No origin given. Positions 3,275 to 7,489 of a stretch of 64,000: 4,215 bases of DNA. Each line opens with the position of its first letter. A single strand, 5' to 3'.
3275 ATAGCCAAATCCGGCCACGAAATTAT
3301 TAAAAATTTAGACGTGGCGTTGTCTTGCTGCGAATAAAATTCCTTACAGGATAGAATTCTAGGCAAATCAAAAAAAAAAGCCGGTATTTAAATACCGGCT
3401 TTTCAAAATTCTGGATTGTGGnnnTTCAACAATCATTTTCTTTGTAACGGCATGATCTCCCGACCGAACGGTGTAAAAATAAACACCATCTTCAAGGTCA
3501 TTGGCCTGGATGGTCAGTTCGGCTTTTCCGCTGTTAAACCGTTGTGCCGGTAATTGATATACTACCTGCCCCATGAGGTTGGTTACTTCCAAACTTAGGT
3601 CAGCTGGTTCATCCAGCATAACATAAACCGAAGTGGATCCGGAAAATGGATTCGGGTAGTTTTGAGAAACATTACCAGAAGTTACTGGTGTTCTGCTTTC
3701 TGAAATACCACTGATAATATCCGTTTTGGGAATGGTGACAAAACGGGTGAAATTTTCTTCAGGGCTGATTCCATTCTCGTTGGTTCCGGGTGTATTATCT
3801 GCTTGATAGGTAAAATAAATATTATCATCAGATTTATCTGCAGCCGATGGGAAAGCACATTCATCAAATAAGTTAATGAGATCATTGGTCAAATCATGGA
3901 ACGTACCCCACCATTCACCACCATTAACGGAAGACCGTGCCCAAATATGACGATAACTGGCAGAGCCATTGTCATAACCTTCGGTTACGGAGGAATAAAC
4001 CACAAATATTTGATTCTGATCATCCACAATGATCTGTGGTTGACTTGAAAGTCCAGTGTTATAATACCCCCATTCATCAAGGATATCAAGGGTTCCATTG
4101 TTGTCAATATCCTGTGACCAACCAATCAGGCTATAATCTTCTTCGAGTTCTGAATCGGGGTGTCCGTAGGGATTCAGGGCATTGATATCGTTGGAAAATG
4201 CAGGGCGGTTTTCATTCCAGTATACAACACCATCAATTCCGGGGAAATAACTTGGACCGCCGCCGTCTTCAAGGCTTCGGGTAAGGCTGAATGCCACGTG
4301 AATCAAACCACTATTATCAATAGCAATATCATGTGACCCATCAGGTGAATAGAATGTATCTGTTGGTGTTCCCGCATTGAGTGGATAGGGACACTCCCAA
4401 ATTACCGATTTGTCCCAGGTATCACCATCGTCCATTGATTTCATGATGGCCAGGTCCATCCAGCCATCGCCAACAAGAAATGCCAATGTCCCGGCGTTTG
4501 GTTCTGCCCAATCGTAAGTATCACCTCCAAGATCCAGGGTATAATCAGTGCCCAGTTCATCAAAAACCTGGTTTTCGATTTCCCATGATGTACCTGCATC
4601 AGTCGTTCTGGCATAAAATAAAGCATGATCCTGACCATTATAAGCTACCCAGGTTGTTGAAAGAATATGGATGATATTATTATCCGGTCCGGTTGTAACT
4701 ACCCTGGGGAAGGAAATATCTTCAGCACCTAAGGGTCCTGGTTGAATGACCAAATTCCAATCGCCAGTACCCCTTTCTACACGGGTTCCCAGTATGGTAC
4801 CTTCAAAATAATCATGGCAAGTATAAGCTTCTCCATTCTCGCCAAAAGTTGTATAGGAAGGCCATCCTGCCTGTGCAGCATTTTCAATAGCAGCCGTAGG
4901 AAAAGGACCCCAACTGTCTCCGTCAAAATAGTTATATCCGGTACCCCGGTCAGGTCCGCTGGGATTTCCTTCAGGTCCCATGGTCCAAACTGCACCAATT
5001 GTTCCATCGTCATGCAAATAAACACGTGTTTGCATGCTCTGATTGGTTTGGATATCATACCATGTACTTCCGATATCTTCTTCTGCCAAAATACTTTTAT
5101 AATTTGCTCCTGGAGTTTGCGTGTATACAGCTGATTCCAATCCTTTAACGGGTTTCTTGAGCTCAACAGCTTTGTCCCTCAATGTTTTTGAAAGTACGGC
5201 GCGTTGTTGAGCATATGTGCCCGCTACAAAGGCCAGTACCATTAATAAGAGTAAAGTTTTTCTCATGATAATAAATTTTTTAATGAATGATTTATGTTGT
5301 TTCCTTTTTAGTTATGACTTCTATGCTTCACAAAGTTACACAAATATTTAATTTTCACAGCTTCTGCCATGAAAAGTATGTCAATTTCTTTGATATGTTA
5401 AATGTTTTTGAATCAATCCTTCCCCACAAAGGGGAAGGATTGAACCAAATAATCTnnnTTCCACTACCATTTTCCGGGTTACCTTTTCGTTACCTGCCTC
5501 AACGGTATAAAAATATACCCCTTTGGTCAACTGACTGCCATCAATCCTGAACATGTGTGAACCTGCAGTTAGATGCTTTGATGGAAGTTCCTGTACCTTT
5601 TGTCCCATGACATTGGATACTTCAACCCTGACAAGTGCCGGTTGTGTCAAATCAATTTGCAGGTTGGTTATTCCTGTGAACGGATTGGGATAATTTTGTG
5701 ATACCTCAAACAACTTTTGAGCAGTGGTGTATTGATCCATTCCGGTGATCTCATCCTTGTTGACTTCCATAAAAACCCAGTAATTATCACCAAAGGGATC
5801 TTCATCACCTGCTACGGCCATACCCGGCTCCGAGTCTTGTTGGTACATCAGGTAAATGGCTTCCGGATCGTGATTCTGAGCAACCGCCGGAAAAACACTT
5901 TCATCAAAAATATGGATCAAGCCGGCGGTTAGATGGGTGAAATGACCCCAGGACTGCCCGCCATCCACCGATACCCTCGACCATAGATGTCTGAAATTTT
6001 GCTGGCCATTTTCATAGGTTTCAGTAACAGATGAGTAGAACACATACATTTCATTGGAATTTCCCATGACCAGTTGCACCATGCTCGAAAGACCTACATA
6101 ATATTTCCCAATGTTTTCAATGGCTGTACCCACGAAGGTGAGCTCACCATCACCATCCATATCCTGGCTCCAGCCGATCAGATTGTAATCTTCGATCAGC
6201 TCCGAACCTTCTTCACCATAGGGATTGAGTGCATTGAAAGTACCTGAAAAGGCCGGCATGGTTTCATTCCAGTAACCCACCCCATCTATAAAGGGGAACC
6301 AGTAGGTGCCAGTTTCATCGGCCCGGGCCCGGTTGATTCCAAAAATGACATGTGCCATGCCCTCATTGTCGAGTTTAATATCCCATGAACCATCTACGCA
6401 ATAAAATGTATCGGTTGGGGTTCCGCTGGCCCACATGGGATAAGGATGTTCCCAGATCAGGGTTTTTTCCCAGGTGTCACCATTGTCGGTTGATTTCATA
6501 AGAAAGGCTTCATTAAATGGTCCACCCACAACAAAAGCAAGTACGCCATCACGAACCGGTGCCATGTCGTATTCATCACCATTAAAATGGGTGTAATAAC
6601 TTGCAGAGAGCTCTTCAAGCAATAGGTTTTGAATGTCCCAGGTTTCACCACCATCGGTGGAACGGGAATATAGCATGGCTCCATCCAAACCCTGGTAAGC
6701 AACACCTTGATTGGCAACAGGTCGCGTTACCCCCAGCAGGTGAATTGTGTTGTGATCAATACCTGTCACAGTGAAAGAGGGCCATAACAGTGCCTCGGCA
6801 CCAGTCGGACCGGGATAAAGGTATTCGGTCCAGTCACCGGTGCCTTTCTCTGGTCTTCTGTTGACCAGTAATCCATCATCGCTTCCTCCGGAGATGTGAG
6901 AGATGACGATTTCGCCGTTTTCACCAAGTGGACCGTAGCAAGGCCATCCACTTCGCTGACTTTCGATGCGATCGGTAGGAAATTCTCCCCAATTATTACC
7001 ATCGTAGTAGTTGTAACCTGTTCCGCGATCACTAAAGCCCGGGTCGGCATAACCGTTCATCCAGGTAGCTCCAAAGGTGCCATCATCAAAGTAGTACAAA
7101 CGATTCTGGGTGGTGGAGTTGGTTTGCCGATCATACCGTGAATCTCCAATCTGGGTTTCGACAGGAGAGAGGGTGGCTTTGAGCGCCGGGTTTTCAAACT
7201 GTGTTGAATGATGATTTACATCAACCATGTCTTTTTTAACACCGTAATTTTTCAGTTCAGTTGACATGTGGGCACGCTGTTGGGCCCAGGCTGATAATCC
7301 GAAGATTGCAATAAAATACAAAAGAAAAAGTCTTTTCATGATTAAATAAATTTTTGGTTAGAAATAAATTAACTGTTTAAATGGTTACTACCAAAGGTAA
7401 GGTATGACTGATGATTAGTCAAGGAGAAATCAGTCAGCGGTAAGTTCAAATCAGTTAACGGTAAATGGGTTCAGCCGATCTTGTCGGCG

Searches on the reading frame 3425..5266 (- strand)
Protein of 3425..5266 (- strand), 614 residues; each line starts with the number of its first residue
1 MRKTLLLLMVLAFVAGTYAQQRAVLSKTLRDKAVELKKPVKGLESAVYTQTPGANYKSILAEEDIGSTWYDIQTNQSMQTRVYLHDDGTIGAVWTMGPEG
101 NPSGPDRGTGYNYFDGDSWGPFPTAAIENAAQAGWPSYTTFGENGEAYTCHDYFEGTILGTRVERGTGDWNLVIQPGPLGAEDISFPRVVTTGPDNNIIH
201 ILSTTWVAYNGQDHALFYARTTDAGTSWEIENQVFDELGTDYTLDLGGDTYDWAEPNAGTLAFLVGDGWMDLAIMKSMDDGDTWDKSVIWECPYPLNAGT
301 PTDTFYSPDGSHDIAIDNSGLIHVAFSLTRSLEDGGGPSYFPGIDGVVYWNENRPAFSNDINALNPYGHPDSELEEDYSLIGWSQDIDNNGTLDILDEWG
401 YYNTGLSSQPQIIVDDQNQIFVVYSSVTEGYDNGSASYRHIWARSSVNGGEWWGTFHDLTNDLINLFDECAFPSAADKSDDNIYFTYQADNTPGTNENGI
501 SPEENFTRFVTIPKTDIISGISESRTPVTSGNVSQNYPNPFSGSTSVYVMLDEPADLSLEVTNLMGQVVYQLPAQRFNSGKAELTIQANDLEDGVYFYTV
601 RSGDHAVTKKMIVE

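Call 29: search_protein_families(library=pfam, proteins=[window:3425-5266:-], max_evalue=0.01)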
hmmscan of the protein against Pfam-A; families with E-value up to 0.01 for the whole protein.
window:3425-5266:- (614 aa): 3 families
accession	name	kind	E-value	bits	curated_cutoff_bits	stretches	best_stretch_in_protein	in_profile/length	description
PF18962.6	Por_Secre_tail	-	7.5e-11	42.6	27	1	537-613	2-75/75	Secretion system C-terminal sorting domain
PF13585.12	CHU_C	-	0.0012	19.4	27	1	555-607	27-78/86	CHU_C Type IX secretion signal domain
PF13860.13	FlgD_ig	-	0.0071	16.7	27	0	544-601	11-74/79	FlgD Ig-like domain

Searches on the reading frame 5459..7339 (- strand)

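Call 29: search_protein_families(library=pfam, proteins=[window:5459-7339:-], max_evalue=0.01)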
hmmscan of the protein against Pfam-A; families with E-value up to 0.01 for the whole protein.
window:5459-7339:- (627 aa): 3 families
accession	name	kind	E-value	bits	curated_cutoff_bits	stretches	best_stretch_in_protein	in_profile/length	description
PF18962.6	Por_Secre_tail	-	1e-11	45.4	27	1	550-626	2-75/75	Secretion system C-terminal sorting domain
PF13860.13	FlgD_ig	-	8.3e-05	22.9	27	1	558-617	10-77/79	FlgD Ig-like domain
PF02012.26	BNR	-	0.0023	18.1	27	0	283-292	3-12/12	BNR/Asp-box repeat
